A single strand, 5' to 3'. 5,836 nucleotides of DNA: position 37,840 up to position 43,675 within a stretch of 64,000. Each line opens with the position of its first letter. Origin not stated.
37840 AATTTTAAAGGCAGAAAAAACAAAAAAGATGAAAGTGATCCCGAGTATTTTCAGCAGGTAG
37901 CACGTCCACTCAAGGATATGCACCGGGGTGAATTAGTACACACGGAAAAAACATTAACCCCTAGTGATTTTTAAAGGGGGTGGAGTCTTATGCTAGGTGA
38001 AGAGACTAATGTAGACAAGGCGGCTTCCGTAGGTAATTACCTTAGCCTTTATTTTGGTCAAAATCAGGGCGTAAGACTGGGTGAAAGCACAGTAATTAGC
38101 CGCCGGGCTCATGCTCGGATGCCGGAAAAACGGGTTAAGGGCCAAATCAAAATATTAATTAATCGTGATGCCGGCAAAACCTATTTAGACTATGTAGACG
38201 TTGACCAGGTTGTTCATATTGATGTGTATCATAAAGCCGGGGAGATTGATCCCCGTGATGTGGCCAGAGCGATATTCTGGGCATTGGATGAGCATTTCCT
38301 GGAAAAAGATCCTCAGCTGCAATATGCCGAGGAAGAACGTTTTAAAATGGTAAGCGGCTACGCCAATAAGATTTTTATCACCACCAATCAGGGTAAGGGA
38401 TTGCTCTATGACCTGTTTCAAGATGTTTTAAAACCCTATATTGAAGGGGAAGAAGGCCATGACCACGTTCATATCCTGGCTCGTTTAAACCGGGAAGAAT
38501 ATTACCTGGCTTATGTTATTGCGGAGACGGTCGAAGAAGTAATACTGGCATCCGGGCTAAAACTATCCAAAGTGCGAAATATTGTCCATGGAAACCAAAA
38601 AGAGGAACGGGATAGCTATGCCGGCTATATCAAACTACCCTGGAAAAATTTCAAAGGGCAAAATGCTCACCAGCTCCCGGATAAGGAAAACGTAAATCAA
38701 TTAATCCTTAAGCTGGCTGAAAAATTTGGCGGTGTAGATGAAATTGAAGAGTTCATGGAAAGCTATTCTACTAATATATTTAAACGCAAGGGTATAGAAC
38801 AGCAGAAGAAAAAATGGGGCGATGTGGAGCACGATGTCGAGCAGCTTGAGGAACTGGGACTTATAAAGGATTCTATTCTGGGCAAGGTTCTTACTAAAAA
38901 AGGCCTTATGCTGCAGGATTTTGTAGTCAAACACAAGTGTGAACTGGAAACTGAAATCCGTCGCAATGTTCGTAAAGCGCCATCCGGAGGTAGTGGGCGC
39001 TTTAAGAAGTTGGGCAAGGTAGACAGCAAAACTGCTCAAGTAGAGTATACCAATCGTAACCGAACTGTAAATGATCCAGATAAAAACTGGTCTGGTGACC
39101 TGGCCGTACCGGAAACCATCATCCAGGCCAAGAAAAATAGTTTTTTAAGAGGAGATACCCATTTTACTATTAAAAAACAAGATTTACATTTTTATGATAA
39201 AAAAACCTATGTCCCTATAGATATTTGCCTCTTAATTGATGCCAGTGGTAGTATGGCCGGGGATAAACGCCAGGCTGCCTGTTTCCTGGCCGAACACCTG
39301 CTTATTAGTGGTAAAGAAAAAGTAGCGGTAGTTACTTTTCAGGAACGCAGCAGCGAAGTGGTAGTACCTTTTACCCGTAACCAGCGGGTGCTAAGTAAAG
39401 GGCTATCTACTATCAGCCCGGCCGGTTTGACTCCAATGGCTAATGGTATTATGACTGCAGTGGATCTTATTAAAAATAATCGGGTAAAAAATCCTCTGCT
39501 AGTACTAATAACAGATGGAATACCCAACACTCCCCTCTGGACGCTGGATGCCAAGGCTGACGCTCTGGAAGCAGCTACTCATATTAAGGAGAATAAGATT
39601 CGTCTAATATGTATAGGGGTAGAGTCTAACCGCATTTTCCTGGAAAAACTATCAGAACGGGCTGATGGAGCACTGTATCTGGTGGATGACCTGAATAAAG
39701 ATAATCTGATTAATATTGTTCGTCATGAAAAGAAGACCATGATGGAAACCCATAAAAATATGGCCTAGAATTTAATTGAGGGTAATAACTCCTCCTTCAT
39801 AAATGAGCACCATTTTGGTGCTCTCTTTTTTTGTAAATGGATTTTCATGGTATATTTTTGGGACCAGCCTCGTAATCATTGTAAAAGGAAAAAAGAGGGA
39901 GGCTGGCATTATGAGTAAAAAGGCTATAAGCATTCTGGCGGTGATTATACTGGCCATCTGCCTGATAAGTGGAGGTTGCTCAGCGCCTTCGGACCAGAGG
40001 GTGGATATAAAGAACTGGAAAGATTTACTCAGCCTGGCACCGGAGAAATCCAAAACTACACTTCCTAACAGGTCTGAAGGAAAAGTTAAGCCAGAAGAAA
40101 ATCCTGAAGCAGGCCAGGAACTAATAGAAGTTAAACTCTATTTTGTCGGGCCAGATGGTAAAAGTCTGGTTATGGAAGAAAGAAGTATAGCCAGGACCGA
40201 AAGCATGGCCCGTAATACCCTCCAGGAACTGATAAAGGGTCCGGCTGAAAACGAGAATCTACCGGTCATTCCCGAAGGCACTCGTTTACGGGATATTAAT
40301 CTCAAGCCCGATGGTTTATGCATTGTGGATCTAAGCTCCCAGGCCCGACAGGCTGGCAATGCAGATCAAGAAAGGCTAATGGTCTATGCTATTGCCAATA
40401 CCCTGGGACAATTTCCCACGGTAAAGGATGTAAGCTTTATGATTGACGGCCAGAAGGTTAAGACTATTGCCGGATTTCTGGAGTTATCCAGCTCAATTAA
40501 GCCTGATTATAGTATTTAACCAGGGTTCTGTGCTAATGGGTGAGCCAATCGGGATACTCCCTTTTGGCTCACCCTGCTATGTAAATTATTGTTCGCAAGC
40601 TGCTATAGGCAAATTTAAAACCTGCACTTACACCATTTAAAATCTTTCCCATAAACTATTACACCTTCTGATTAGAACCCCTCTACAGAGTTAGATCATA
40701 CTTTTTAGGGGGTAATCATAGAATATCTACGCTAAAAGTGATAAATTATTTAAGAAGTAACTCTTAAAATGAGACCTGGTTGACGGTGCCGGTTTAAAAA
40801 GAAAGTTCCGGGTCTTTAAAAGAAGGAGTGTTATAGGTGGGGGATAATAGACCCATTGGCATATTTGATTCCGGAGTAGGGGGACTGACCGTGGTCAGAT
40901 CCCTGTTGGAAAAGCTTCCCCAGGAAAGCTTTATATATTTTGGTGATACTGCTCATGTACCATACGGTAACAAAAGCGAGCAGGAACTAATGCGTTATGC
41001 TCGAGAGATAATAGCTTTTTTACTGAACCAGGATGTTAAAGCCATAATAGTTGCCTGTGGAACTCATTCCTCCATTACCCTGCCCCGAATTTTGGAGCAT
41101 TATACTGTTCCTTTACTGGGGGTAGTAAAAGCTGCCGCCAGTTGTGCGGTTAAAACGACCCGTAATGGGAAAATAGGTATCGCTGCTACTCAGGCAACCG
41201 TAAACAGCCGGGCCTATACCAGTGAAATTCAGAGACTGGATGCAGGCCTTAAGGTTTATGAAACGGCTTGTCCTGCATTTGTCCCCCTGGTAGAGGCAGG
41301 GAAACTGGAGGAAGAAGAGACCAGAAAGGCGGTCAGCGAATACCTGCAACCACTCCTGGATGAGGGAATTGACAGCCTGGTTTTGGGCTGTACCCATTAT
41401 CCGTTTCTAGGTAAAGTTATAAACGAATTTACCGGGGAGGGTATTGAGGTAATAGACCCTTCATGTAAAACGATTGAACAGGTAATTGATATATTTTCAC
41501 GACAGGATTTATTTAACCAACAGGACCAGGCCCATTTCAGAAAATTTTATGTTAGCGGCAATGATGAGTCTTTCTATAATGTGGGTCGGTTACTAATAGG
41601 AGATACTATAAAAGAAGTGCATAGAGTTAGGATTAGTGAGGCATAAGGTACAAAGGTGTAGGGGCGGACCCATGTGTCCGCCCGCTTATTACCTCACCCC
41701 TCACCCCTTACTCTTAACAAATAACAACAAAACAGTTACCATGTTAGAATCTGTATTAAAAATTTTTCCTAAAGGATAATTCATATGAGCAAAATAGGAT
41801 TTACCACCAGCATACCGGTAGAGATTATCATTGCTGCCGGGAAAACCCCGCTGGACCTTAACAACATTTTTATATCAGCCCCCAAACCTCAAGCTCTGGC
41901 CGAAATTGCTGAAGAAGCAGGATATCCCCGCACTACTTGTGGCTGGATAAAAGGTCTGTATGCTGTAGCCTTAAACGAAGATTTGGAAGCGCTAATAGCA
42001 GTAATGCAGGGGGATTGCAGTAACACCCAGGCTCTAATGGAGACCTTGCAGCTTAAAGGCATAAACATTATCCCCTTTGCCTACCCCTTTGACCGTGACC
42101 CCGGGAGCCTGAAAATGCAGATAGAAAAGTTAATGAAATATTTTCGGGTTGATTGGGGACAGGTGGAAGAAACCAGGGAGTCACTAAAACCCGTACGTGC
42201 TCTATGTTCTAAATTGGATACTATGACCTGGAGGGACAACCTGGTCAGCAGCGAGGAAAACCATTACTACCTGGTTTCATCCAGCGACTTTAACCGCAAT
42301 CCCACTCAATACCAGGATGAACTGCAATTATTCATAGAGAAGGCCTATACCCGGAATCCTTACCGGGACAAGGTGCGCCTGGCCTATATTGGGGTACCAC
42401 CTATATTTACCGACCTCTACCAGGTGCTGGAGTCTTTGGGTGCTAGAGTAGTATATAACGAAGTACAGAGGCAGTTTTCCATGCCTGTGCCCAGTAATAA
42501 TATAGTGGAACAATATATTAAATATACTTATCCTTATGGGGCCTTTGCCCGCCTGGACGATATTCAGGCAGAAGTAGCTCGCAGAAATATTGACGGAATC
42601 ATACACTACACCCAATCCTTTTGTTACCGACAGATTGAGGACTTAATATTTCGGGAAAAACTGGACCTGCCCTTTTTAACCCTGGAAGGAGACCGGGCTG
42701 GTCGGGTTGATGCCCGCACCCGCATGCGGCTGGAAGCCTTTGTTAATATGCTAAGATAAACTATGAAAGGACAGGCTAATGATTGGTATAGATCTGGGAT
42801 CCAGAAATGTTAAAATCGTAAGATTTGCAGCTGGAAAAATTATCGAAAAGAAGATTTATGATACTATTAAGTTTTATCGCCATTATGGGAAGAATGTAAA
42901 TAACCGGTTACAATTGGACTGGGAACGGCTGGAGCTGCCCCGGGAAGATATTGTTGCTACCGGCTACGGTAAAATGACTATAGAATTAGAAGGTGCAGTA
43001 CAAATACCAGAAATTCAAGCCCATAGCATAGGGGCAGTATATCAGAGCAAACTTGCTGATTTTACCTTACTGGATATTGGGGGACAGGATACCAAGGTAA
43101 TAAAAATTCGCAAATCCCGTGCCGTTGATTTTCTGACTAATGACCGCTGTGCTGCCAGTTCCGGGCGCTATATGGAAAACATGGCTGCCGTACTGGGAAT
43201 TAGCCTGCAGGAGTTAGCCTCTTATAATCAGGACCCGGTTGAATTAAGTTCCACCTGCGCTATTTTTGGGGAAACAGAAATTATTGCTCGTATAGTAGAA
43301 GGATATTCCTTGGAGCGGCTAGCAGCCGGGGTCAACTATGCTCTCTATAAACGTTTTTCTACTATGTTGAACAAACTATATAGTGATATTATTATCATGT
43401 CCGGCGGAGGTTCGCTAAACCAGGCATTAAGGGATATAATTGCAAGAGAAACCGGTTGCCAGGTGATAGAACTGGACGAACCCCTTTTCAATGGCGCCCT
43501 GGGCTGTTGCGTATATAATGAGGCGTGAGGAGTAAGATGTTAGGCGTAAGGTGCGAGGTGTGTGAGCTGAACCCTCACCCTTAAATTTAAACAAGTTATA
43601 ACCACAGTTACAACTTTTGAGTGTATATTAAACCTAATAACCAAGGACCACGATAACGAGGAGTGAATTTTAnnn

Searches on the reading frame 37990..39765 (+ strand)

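Call 16: search_protein_families(library=pfam, proteins=[window:37990-39765:+], max_evalue=0.001)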
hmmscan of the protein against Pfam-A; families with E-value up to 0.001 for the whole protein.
window:37990-39765:+ (592 aa): 3 families
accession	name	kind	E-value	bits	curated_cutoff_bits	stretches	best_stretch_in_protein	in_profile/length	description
PF13519.12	VWA_2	-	4.1e-12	47.1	27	1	413-510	2-106/107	von Willebrand factor type A domain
PF00092.34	VWA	-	8.3e-10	39.6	23.8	1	411-569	1-166/174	von Willebrand factor type A domain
PF05762.20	VWA_CoxE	-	0.00069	19.5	26.4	0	398-526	45-175/222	VWA domain containing CoxE-like protein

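Call 28: search_protein_families(library=ncbifam, proteins=[window:37990-39765:+], max_evalue=0.001)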
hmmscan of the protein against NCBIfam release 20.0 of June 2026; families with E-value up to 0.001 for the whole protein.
window:37990-39765:+ (592 aa): 5 families
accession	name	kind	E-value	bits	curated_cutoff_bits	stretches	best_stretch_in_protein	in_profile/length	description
TIGR02442.1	Cob-chelat-sub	hypoth_equivalog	4e-27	94.9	779.45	1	353-563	416-638/641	putative cobaltochelatase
TIGR02031.1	BchD-ChlD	equivalog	2.2e-15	56.4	499.55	1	387-546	401-577/608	magnesium chelatase ATPase subunit D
NF009943.0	PRK13406.1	equivalog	3.9e-13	48.8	571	1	389-558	381-560/585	magnesium chelatase subunit D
TIGR03436.1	acidobact_VWFA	subfamily_domain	3.1e-07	30.2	81.25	1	404-487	61-162/324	VWA domain-containing protein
NF047508.1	VWA_BatA_Lepto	exception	0.00016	20.8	380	1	481-570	171-261/315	VWA domain-containing protein BatA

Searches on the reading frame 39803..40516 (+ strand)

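Call 16: search_protein_families(library=pfam, proteins=[window:39803-40516:+], max_evalue=0.001)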
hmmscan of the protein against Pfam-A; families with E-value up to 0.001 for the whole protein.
window:39803-40516:+ (238 aa): 1 family
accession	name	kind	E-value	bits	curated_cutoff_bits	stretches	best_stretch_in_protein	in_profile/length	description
PF10646.14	Germane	-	5.2e-26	92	23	1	111-219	1-116/117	Sporulation and spore germination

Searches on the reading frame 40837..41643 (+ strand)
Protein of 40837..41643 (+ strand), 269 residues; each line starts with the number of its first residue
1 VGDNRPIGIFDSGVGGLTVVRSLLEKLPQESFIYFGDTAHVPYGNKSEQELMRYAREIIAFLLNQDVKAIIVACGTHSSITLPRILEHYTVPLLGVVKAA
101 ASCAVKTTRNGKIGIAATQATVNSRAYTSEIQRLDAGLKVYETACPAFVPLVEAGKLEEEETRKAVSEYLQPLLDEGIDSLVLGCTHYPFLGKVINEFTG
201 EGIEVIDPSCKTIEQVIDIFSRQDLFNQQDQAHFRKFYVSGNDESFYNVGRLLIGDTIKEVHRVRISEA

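Call 16: search_protein_families(library=pfam, proteins=[window:40837-41643:+], max_evalue=0.001)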
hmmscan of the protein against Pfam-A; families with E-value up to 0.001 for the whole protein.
window:40837-41643:+ (269 aa): 1 family
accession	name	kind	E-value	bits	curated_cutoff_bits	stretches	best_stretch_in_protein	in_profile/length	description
PF01177.27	Asp_Glu_race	-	9.2e-21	75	31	1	28-208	26-203/211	Asp/Glu/Hydantoin racemase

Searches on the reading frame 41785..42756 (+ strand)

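Call 16: search_protein_families(library=pfam, proteins=[window:41785-42756:+], max_evalue=0.001)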
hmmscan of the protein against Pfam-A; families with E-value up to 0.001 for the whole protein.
window:41785-42756:+ (324 aa): 1 family
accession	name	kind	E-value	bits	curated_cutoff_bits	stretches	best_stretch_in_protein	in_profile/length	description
PF06050.19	HGD-D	-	9.5e-35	121.2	28.4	1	8-323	2-342/342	2-hydroxyglutaryl-CoA dehydratase, D-component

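Call 28: search_protein_families(library=ncbifam, proteins=[window:41785-42756:+], max_evalue=0.001)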
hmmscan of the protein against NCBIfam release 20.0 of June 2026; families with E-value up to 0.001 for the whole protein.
window:41785-42756:+ (324 aa): 1 family
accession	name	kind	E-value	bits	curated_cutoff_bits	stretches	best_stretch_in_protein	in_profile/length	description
NF040772.1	double_cubane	equivalog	1.1e-11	44.4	350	1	126-323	152-372/372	double-cubane-cluster-containing anaerobic reductase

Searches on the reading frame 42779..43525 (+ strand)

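Call 16: search_protein_families(library=pfam, proteins=[window:42779-43525:+], max_evalue=0.001)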
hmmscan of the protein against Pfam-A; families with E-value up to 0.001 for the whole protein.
window:42779-43525:+ (249 aa): 1 family
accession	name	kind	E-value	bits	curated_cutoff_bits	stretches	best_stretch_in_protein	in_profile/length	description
PF01869.26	BcrAD_BadFG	-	2.6e-31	109.6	31.5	1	2-243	1-267/271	BadF/BadG/BcrA/BcrD ATPase family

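Call 28: search_protein_families(library=ncbifam, proteins=[window:42779-43525:+], max_evalue=0.001)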
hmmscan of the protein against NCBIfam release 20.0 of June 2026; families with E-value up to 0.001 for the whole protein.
window:42779-43525:+ (249 aa): 8 families
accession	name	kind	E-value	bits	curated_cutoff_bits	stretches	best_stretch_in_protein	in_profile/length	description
TIGR00241.1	CoA_E_activ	domain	8.4e-51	172.9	125.4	1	2-244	3-246/248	acyl-CoA dehydratase activase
TIGR03192.1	benz_CoA_bzdQ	equivalog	1.4e-22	80.5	380.2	1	2-245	35-284/293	benzoyl-CoA reductase, bzd-type, subunit Q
TIGR02259.1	benz_CoA_red_A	equivalog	3.8e-22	78.6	578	1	51-244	226-429/432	benzoyl-CoA reductase subunit A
TIGR03286.1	methan_mark_15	hypoth_equivalog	5.1e-22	78.4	455.75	1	2-244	147-398/404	methanogenesis marker 15 protein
TIGR02261.1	benz_CoA_red_D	equivalog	2.2e-15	56.5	312.85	1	77-221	82-231/262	benzoyl-CoA reductase subunit D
NF009842.0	PRK13317.1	equivalog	5.2e-05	22.8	234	0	2-101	5-104/277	type II pantothenate kinase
NF010539.0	PRK13927.1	subfamily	0.00052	19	293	0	182-244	261-323/339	rod shape-determining protein MreB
TIGR00904.1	mreB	subfamily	0.00078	18.6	365.75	0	185-245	264-324/334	MreB/Mrl family cell shape determining protein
